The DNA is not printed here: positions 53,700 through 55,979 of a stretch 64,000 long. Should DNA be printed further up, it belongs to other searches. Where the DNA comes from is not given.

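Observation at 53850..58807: DsrMKJOP/Hmc-like membrane redox complex with the cytochrome c module fused to the NrfD-like subunit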

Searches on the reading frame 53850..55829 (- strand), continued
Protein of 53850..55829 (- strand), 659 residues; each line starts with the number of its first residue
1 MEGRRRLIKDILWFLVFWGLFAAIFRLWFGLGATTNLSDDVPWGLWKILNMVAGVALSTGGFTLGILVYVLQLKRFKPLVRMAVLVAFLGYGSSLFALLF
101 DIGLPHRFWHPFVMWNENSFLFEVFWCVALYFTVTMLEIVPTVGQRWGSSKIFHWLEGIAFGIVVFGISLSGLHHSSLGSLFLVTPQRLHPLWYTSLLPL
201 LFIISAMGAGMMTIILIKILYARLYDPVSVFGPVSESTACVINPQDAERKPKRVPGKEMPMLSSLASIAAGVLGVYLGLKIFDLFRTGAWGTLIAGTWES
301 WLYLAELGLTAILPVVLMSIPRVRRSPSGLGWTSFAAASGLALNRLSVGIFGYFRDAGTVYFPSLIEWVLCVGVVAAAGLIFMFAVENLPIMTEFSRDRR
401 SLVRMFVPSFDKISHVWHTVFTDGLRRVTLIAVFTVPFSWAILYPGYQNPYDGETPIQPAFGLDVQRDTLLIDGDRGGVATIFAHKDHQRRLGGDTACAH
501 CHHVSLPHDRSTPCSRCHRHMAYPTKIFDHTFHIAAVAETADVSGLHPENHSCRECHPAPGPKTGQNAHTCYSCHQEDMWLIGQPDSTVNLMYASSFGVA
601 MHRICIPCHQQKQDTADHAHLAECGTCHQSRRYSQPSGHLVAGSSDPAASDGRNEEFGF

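Call 16: find_related_loci(query=A1, collection=genome_contigs, flank=10000)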
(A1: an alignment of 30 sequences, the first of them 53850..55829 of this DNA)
Query A1 (659 aa) in genome_contigs; peptide patterns used: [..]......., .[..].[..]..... (x = any residue, [..] = any of these).
380 stretches matched a pattern; 171 encode a relative of the query (tblastn E <= 1e-3); the best 80 are kept; 80 distinct loci.
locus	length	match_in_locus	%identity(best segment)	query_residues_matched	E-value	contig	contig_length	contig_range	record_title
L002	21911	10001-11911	59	1-637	0e+0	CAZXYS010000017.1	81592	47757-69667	MAG TPA_asm: uncultured Hyphomicrobiales bacterium isolate SRP141376_co1_372 genome assembly, contig: NODE_767_length_81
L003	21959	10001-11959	56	1-653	0e+0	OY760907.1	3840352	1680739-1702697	MAG: uncultured candidate division Zixibacteria bacterium isolate 2d357583-1faf-4436-89ad-6f0e4817d39a genome assembly,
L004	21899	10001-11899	58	1-630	0e+0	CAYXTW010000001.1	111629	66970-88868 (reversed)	MAG TPA_asm: uncultured Ignavibacteriaceae bacterium isolate binchicken_co89_533 genome assembly, contig: NODE_119_lengt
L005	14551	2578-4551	57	3-650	0e+0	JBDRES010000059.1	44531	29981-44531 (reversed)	MAG: bacterium isolate MEGAHIT-group-1.326 k141_11204709, whole genome shotgun sequence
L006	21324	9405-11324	59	1-637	0e+0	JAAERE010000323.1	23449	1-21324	MAG: bacterium isolate Gpa_37 GpaG_CONTIG2441572, whole genome shotgun sequence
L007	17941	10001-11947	57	1-645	0e+0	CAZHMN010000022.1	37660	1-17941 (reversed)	MAG TPA_asm: uncultured bacterium isolate binchicken_co19_508 genome assembly, contig: NODE_1408_length_37660_cov_8.9491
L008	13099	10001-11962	58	1-656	0e+0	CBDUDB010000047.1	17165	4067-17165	MAG TPA_asm: uncultured bacterium isolate SRR7614707_binner12_Refined_20 genome assembly, contig: ERZ23877653.1201, whol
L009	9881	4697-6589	58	1-630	0e+0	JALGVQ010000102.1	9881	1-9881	MAG: bacterium isolate Meg19_1012_Bin_119 Meg19_1012_Bin_119_scaffold_24519, whole genome shotgun sequence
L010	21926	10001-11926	58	1-641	0e+0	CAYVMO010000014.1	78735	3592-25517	MAG TPA_asm: uncultured Ignavibacteriaceae bacterium isolate SRP323688_co1_43 genome assembly, contig: NODE_637_length_7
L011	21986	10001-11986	55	1-658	0e+0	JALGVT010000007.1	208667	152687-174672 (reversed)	MAG: candidate division LCP-89 bacterium isolate Meg19_1012_Bin_459 Meg19_1012_Bin_459_scaffold_284, whole genome shotgu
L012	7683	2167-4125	56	2-652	0e+0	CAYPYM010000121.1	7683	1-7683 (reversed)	MAG TPA_asm: uncultured Ignavibacteriales bacterium isolate binchicken_co151_82 genome assembly, contig: NODE_15740_leng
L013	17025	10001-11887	56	1-630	0e+0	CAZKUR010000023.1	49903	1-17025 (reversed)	MAG TPA_asm: uncultured Ignavibacteriaceae bacterium isolate binchicken_co150_610 genome assembly, contig: NODE_1384_len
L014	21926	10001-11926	57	1-637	0e+0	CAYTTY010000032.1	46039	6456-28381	MAG TPA_asm: uncultured Ignavibacteria bacterium isolate SRP141376_co2_295 genome assembly, contig: NODE_1863_length_460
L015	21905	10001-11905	56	1-632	0e+0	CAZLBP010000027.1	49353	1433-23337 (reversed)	MAG TPA_asm: uncultured Ignavibacteriales bacterium isolate SRP141376_co3_222 genome assembly, contig: NODE_1693_length_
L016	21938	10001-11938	54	1-646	0e+0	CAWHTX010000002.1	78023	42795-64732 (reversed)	MAG: uncultured Bacteroidetes bacterium isolate MFD05684.bin.1.301 genome assembly, contig: contig_112162, whole genome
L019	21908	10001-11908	54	1-646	0e+0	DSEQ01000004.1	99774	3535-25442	MAG TPA_asm: Candidatus Zixiibacteriota bacterium isolate SpSt-1246 Ga0116196_1000012, whole genome shotgun sequence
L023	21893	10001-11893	55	1-630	0e+0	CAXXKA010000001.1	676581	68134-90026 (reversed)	MAG: uncultured candidate division Zixibacteria bacterium isolate 057be676-9b3e-4ab3-9904-799d5201c552 genome assembly,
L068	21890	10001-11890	53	1-630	0e+0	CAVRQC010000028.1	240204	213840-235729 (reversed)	MAG: uncultured Ignavibacteriales bacterium isolate MFD02923.bin.1.144 genome assembly, contig: contig_9596, whole genom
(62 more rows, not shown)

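Call 21: predict_structure(alignment_id=A1)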
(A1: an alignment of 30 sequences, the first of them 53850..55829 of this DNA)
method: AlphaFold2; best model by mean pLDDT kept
length: 659 residues; sequences in the alignment: 30
mean_pLDDT: 64.1   pTM: 0.62
mean pLDDT of the five models: 64.1, 62.0, 59.8, 58.3, 57.4
residues with pLDDT >= 90: 90; 70-90: 187; 50-70: 166; < 50: 216
segments of 3 or more residues with pLDDT < 50: 179-186, 236-241, 350-353, 355-358, 395-410, 448-460, 462-469, 487-567, 578-585, 588-605, 624-659
pLDDT, mean of each block of 10 residues (from residue 1): 78 91 79 60 62 66 80 85 84 76 56 57 73 79 65 69 59 52 53 82 88 92 87 60 49 78 94 96 92 87 92 96 91 93 73 49 79 86 81 49 38 58 74 87 63 44 47 51 50 40 32 33 29 40 38 43 48 50 48 44 49 57 48 35 32 30
secondary structure, 60 per line:
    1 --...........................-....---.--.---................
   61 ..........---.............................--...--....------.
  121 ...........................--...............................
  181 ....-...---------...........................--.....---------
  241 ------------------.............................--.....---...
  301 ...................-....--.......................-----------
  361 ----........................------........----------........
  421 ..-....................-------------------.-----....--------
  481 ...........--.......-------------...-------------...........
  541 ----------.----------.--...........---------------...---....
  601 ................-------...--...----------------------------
elements in order (helices of 4 or more, strands of 3 or more residues): H3-29 H31-34 H45-70 H74-102 H110-113 H120-147 H150-184 H198-224 H227-231 H259-287 H290-294 H298-319 H321-324 H327-349 H365-388 H395-402 H413-422 H424-443 E469-472 E481-484 H485-491 H494-500 H530-540 H565-575 H597-616

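Call 25: search_solved_structures(query=window:53850-55829:-, max_evalue=0.01)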
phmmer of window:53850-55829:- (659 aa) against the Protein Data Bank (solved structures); distinct sequences matched with E-value up to 0.01: 0.

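Call 46: fold_search(model_id=the predicted structure, library=pdb)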
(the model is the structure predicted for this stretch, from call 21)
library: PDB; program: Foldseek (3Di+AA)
matches with E <= 10: 367; with E <= 0.001: 8
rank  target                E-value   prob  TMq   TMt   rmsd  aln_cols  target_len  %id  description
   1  6btm_C                9.3e-10  1.00  0.48  0.67   5.3       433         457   15  Structure of Alternative Complex III from Flavobacterium johnsoniae (Wild Type) (released 2018-05-09)
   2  8k9e_C                1.8e-09  1.00  0.47  0.67   4.4       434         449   15  Cryo-EM structure of the photosynthetic alternative complex III from Chloroflexus aurantiacus at 3.3 angstrom (released 2024-03-06)
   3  6lod_C                5.4e-08  1.00  0.45  0.63   4.6       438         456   17  Cryo-EM structure of the air-oxidized photosynthetic alternative complex III from Roseiflexus castenholzii (released 2020-11-04)
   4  6f0k_C                1.1e-07  1.00  0.48  0.69   4.1       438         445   14  Alternative complex III (released 2018-05-09)
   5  8k9e_F                6.0e-05  1.00  0.36  0.55   8.3       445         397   10  Cryo-EM structure of the photosynthetic alternative complex III from Chloroflexus aurantiacus at 3.3 angstrom (released 2024-03-06)
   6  6btm_F                7.4e-05  1.00  0.38  0.58   8.0       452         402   12  Structure of Alternative Complex III from Flavobacterium johnsoniae (Wild Type) (released 2018-05-09)
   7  9ilt_F                1.3e-04  1.00  0.34  0.52   7.7       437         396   12  Crystal structure of alternative complex III from Chloroflexus aurantiacus (released 2025-03-19)
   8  6lod_F                8.0e-04  1.00  0.39  0.60   6.6       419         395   12  Cryo-EM structure of the air-oxidized photosynthetic alternative complex III from Roseiflexus castenholzii (released 2020-11-04)
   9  8wx1                  6.2e-02  0.35  0.15  0.17  24.7       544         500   12  Cryo-EM structure of mouse SLC15A3 (outward-facing open) (released 2024-10-30)
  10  7oy2_C                7.6e-02  0.77  0.20  0.27  24.5       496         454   13  High resolution structure of cytochrome bd-II oxidase from E. coli (released 2021-12-15)
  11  4oaa_A                8.6e-02  0.21  0.11  0.17  25.5       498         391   13  Crystal structure of E. coli lactose permease G46W,G262W bound to sugar (released 2014-01-29)
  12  9g71_A                9.4e-02  0.20  0.09  0.13  27.8       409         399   10  Cryo-EM structure of TTYH2 in complex with lipids in GDN (released 2025-05-21)
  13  8jsx                  1.2e-01  0.35  0.14  0.21  25.1       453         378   12  VMAT2 complex with noradrenaline in lumen-facing state (released 2024-05-08)
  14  7sp5_B                1.4e-01  0.21  0.12  0.17  24.7       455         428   12  Crystal Structure of a Eukaryotic Phosphate Transporter (released 2021-11-17)
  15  8hpj_D                1.5e-01  0.28  0.14  0.19  24.0       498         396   12  Crystal structure of the bacterial oxalate transporter OxlT in a ligand-free outward-facing form (released 2023-02-15)
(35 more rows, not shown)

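Call 52: find_encoding_contigs(protein=P0001, flank=10000, max_places=2)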
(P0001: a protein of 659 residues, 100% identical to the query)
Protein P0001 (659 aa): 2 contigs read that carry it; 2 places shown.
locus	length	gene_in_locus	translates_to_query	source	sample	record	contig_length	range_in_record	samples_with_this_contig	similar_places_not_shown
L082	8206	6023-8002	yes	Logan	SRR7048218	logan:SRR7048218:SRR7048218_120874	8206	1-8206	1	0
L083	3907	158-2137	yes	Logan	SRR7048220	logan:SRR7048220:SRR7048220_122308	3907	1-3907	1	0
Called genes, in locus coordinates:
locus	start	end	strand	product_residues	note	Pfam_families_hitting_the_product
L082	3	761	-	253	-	?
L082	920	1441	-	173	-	-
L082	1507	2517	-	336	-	PF02579:Nitro_FeMo-Co (weak), PF08901:DUF1847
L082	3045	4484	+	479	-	PF13183:Fer4_8, PF13534:Fer4_17 (weak), PF02754:CCG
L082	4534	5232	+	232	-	-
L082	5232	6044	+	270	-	PF13247:Fer4_11, PF12838:Fer4_7 (weak), PF00037:Fer4, PF12797:Fer4_2 (weak), PF12837:Fer4_6 (weak), PF13237:Fer4_10 (weak), PF13187:Fer4_9 (weak)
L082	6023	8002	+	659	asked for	PF03916:NrfD, PF02085:Cytochrom_CIII (faint)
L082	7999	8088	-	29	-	-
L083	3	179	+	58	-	?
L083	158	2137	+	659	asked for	PF03916:NrfD, PF02085:Cytochrom_CIII (faint)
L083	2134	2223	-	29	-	-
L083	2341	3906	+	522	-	?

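Call 53: find_encoding_contigs(protein=P0145, flank=6000, max_places=3)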
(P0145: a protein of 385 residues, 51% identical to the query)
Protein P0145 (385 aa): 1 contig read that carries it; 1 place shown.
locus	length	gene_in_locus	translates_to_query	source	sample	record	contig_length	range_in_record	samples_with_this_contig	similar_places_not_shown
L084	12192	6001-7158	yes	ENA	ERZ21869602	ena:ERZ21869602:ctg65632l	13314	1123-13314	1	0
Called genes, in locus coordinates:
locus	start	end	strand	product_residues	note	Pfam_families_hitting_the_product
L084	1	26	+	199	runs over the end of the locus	PF02508:Rnf-Nqr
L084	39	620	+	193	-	PF02508:Rnf-Nqr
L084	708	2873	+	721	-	PF04060:FeS, PF14697:Fer4_21 (weak), PF12838:Fer4_7, PF13187:Fer4_9, PF14691:Fer4_20, PF07992:Pyr_redox_2, PF13450:NAD_binding_8, PF13738:Pyr_redox_3, +9 more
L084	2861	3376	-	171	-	PF04246:RseC_MucC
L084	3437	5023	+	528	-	PF02085:Cytochrom_CIII (weak), PF14522:Cytochrome_C7 (faint), PF14537:Cytochrom_c3_2 (faint), PF02085:Cytochrom_CIII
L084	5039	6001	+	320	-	PF12838:Fer4_7 (faint), PF13237:Fer4_10 (faint), PF13247:Fer4_11, PF00037:Fer4 (weak), PF12797:Fer4_2 (weak), PF12837:Fer4_6 (weak), PF13187:Fer4_9 (weak)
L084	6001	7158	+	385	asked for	PF03916:NrfD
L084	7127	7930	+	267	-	PF02085:Cytochrom_CIII (weak)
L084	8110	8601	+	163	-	PF00582:Usp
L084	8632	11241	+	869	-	PF06415:iPGM_N, PF01676:Metalloenzyme, PF01663:Phosphodiest (weak), PF01676:Metalloenzyme, PF06415:iPGM_N, PF01882:DUF58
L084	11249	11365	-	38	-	-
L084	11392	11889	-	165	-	PF00011:HSP20, PF17886:ArsA_HSP20 (weak)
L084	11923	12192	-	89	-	?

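Call 60: search_protein_families(library=ncbifam, alignment_id=A1, max_evalue=0.001)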
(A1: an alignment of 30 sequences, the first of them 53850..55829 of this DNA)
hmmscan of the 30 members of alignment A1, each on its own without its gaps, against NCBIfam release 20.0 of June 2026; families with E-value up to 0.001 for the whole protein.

A. member 1, window:53850-55829:- (659 aa): 4 families
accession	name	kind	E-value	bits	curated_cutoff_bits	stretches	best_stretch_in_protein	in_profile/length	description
NF045714.1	sulf_resp_HmcC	equivalog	5.6e-68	229.9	550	2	13-221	9-218/376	sulfate respiration complex protein HmcC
NF008133.1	PRK10881.1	equivalog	2.8e-61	208.1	450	2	11-220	18-229/377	Ni/Fe-hydrogenase cytochrome b subunit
NF041784.1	mnquin_red_QrcD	equivalog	4.9e-32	111.7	570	2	12-220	25-241/408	menaquinone reductase integral membrane subunit QrcD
NF045798.1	DsrP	equivalog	1.5e-08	34.5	350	1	11-223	18-211/346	sulfate reduction electron transfer complex DsrMKJOP subunit DsrP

B. families by the number of members that match (of 30 scanned): 7 families
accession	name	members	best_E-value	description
NF045714.1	sulf_resp_HmcC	30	1.7e-73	sulfate respiration complex protein HmcC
NF008133.1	PRK10881.1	30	1.7e-67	Ni/Fe-hydrogenase cytochrome b subunit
NF041784.1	mnquin_red_QrcD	30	7.1e-40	menaquinone reductase integral membrane subunit QrcD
NF045713.1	CxxCH_16_HmcA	26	1.1e-08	sulfate respiration complex hexadecaheme cytochrome HmcA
NF045798.1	DsrP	9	1.3e-08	sulfate reduction electron transfer complex DsrMKJOP subunit DsrP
NF045784.1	9HemeCytC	3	0.0004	nine-heme cytochrome c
TIGR03153.1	cytochr_NrfH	1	0.00072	cytochrome c nitrite reductase small subunit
